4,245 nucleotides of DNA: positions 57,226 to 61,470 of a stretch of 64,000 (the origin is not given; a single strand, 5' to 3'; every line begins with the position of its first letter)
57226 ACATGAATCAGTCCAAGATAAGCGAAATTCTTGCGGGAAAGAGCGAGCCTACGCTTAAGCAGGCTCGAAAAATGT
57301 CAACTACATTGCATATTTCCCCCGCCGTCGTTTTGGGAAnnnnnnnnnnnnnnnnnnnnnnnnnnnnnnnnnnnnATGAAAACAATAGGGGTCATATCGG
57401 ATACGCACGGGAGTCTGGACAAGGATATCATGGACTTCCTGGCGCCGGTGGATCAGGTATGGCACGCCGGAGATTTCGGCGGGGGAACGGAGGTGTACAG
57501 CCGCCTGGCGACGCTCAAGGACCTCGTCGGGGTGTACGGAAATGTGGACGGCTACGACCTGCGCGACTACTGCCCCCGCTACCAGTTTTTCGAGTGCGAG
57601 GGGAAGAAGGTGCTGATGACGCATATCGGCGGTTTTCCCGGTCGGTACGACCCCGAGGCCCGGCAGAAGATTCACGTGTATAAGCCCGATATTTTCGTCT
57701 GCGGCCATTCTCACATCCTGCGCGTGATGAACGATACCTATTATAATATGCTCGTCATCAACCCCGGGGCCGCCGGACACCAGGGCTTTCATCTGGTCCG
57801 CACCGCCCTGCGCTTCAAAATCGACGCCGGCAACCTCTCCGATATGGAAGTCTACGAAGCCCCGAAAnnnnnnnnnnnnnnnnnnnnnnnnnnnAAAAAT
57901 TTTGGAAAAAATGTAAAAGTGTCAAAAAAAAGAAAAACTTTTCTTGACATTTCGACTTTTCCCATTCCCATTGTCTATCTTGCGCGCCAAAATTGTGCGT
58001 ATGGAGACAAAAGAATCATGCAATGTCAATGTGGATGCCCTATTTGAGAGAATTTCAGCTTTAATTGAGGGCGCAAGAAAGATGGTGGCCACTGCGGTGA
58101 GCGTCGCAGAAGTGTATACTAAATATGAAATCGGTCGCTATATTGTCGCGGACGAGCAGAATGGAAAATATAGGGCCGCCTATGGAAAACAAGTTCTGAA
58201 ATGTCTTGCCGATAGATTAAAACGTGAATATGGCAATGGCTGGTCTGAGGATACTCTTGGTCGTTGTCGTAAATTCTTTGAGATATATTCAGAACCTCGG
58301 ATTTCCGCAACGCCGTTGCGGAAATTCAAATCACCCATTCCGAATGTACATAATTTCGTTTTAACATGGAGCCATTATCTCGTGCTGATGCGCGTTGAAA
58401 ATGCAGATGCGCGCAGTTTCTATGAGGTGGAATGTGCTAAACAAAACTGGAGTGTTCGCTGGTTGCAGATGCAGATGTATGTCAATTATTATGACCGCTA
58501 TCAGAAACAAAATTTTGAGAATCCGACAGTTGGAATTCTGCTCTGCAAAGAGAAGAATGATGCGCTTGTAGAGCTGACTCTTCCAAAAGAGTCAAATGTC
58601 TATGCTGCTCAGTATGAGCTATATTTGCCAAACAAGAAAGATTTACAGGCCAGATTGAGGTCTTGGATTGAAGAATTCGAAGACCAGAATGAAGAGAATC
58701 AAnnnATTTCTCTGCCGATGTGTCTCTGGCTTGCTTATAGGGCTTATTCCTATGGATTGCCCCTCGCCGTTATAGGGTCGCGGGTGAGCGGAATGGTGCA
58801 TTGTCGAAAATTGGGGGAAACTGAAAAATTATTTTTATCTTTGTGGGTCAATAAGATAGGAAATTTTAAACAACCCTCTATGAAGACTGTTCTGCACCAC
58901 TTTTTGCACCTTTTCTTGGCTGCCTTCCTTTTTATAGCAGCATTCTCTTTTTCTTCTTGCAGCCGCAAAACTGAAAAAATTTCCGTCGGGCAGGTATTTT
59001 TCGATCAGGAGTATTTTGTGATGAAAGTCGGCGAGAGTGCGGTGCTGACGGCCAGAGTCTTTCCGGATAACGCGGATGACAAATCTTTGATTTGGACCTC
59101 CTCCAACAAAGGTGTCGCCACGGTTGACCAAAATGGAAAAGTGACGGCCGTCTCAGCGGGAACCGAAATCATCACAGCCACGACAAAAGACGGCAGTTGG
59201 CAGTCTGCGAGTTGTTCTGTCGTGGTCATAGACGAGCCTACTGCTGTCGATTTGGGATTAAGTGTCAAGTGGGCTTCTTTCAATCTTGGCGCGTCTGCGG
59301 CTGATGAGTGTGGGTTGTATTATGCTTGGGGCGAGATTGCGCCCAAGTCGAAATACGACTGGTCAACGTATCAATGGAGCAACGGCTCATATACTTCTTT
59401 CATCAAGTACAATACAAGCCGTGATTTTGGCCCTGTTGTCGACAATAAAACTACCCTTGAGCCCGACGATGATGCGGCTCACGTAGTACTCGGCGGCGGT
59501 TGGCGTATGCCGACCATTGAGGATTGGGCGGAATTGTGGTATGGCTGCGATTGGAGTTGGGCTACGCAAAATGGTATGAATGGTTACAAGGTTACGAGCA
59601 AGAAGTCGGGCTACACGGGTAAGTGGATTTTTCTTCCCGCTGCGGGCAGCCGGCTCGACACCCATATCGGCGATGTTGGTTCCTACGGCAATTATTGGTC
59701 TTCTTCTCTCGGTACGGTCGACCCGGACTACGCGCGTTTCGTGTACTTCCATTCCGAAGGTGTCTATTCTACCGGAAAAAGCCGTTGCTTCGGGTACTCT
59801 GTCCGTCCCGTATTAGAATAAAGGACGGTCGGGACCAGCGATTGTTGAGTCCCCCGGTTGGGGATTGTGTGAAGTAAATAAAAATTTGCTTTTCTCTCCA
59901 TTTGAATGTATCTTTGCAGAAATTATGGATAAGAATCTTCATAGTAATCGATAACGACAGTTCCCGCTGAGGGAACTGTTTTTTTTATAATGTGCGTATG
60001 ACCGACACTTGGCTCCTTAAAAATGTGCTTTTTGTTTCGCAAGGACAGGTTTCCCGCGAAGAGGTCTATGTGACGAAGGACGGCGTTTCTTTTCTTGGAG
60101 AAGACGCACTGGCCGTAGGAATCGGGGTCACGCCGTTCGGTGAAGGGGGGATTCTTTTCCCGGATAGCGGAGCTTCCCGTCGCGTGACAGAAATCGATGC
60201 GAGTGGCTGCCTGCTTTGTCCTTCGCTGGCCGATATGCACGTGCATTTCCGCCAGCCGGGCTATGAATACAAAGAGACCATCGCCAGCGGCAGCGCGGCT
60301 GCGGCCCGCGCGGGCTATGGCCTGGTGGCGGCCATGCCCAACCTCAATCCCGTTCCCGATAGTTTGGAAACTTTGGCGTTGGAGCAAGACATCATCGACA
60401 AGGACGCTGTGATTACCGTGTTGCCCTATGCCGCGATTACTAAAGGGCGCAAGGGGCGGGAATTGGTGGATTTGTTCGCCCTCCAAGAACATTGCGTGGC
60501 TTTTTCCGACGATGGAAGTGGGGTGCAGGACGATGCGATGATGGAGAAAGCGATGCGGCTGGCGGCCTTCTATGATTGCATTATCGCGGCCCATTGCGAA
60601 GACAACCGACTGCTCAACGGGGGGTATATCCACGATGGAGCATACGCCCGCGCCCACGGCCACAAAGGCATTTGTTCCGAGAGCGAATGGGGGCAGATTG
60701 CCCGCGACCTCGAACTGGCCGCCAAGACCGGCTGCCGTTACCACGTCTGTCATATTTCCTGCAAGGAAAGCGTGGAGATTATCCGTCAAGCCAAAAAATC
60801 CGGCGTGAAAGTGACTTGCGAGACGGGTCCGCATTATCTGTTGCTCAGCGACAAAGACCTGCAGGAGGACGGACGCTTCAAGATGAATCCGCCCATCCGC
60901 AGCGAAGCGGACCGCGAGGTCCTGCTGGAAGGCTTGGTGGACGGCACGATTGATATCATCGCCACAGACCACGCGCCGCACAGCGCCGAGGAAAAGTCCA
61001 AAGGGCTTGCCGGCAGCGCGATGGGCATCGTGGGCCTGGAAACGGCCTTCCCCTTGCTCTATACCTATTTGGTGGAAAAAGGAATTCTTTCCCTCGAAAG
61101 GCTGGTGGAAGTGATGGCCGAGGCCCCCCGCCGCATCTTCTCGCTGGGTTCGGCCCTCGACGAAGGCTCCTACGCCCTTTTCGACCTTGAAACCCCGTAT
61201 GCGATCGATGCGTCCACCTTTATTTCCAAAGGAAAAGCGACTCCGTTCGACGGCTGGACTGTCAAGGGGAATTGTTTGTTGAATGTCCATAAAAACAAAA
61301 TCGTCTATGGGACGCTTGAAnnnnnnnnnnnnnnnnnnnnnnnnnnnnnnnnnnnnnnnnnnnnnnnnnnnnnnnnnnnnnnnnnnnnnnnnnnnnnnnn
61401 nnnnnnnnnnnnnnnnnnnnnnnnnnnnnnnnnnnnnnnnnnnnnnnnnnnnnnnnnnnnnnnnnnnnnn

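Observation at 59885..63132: Duplicated micro-uORF plus terminator leader before pyrC and pyrD: candidate UTP-sensing attenuator in Bacteroidales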

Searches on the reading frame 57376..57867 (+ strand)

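Call 11: search_protein_families(library=pfam, proteins=[window:57376-57867:+])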
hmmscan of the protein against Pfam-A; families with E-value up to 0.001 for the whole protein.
window:57376-57867:+ (164 aa): 2 families
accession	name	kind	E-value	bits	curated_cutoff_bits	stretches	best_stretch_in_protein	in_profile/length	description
PF12850.12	Metallophos_2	-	2.2e-28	99.6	27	1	4-150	3-152/154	Calcineurin-like phosphoesterase superfamily domain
PF00149.33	Metallophos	-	6.1e-05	24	21.5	0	3-71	2-82/191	Calcineurin-like phosphoesterase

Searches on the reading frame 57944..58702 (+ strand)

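Call 11: search_protein_families(library=pfam, proteins=[window:57944-58702:+])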
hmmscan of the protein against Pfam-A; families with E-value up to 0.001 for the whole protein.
window:57944-58702:+ (253 aa): 2 families
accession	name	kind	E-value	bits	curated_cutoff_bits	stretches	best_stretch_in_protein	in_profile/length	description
PF17761.7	DUF1016_N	-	4.2e-35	121.3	32.8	1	37-185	2-137/137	DUF1016 N-terminal domain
PF06250.17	YhcG_C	-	1.5e-15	57.8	32.5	1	175-238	90-156/157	YhcG PDDEXK nuclease domain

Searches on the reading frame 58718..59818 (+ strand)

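Call 11: search_protein_families(library=pfam, proteins=[window:58718-59818:+])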
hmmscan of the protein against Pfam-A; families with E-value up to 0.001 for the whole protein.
window:58718-59818:+ (367 aa): 2 families
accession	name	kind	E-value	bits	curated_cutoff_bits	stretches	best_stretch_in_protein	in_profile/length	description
PF02368.24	Big_2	-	3e-15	56.4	22.8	1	92-160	4-72/79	Bacterial Ig-like domain (group 2)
PF07603.17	Lcl_C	-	0.00011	23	34.9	1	261-365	44-116/117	Lcl C-terminal domain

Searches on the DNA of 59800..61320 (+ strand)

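Call 6: search_rna_families(source=window, start=59800, end=60100, threshold=evalue, max_evalue=10, show_alignments=3)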
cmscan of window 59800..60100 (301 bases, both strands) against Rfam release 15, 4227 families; matches with E-value up to 10: 6.
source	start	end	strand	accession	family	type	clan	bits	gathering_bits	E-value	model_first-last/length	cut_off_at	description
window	59933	59989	+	RF04319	BTncRNA_FopS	Gene; sRNA;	-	19.2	56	1.1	1-71/71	no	Bacteroidetes FopS (family of paralogous sRNAs)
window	59868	59943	+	RF00439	SNORD87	Gene; snRNA; snoRNA; CD-box;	-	19.1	50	0.33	1-85/85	no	Small nucleolar RNA SNORD87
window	59913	59982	+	RF02379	csRNA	Gene; sRNA;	-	16.8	57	9.5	1-93/93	no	Cia-dependent small RNA csRNA1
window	59873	59997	-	RF00124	IS102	Gene; sRNA;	-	13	46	7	1-206/206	no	IS102 RNA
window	59887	59900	+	RF01072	TMV_UPD-PK3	Cis-reg;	-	10.4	34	5.5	3-16/31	no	Pseudoknot of upstream pseudoknot domain (UPD) of the 3'UTR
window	60040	60096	+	RF01952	SOX2OT_exon2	Gene; lncRNA;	-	9.4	45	9.9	1-69/69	no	SOX2 overlapping transcript exon 2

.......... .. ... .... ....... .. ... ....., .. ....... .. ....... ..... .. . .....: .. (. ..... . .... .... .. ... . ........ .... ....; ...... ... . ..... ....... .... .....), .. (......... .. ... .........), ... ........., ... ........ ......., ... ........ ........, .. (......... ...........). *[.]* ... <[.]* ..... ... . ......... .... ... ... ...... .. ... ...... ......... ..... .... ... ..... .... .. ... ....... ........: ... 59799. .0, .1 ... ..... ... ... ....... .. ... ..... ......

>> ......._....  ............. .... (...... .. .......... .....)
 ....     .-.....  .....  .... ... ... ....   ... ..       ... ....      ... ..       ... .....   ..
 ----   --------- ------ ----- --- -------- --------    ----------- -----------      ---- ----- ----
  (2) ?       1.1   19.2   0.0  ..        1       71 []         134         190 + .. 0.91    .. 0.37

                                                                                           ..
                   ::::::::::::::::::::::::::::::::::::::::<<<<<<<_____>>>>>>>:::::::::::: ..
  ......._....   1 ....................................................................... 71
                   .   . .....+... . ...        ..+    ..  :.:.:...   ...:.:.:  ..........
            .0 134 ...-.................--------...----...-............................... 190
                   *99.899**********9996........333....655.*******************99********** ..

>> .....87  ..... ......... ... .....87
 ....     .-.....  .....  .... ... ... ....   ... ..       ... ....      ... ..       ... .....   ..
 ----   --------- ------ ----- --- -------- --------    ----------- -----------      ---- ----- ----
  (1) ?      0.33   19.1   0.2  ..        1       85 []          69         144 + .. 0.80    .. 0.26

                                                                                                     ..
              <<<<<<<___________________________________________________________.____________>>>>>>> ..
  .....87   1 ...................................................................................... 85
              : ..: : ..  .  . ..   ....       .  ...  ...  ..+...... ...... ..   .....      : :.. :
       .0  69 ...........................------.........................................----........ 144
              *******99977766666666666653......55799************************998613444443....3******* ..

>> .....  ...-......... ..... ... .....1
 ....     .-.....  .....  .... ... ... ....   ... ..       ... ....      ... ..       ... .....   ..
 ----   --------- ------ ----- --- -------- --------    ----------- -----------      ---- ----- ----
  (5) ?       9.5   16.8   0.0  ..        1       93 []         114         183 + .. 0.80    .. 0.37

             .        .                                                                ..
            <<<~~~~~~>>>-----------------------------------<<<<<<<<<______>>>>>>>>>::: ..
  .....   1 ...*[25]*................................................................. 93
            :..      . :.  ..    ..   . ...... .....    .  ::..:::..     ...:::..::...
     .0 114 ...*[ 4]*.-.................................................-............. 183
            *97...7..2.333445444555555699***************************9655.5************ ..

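Call 12: search_dna_similar(query=window:59860-60010:+, collection=plasmids, mode=distant)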
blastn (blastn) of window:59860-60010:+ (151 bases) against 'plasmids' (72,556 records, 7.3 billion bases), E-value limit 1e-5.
No match.

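Call 60: search_rna_families(sources=[L002, L016, L021, L055, L059, L069, L074, L097, L099, L095, L101, L103, L104], threshold=gathering)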
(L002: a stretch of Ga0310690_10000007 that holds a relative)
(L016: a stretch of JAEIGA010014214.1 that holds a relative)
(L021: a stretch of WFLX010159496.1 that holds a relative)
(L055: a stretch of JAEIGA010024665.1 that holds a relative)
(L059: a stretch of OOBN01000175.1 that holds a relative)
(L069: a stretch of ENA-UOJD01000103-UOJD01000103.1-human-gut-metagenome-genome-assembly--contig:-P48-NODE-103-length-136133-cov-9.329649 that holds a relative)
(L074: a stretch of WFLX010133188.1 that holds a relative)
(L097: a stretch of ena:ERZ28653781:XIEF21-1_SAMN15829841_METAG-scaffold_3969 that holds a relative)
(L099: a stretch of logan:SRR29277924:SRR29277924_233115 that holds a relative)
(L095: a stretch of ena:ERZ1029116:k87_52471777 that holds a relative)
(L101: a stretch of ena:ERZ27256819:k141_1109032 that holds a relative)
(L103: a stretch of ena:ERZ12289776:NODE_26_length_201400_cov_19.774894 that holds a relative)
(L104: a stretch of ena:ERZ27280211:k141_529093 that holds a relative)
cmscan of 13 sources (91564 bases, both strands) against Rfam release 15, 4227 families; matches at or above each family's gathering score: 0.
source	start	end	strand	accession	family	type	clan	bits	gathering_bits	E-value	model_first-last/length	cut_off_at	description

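Call 64: search_rna_families(sources=[L067, L022, L019, L079], threshold=gathering)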
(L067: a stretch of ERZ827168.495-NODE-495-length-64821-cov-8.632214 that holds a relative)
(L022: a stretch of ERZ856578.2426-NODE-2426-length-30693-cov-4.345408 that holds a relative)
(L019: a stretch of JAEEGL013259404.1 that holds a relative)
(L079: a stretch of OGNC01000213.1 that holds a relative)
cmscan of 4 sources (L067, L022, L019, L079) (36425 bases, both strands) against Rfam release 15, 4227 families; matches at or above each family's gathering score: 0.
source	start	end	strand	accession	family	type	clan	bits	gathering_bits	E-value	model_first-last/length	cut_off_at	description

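Call 65: search_rna_families(source=L019, start=3650, end=3990, threshold=evalue, max_evalue=1, show_alignments=1)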
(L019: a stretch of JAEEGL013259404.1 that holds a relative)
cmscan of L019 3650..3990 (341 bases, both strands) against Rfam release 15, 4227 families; matches with E-value up to 1: 2.
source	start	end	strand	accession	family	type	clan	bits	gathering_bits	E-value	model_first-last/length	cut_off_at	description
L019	3886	3961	-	RF02866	ncS16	Gene; sRNA;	-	20.4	48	0.088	1-83/83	no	Burkholderia sRNA 16 (Bc_KC_sr1)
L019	3863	3926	+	RF02056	STnc390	Gene; sRNA;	-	17.5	50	0.3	1-60/60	no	Salmonella sRNA STnc390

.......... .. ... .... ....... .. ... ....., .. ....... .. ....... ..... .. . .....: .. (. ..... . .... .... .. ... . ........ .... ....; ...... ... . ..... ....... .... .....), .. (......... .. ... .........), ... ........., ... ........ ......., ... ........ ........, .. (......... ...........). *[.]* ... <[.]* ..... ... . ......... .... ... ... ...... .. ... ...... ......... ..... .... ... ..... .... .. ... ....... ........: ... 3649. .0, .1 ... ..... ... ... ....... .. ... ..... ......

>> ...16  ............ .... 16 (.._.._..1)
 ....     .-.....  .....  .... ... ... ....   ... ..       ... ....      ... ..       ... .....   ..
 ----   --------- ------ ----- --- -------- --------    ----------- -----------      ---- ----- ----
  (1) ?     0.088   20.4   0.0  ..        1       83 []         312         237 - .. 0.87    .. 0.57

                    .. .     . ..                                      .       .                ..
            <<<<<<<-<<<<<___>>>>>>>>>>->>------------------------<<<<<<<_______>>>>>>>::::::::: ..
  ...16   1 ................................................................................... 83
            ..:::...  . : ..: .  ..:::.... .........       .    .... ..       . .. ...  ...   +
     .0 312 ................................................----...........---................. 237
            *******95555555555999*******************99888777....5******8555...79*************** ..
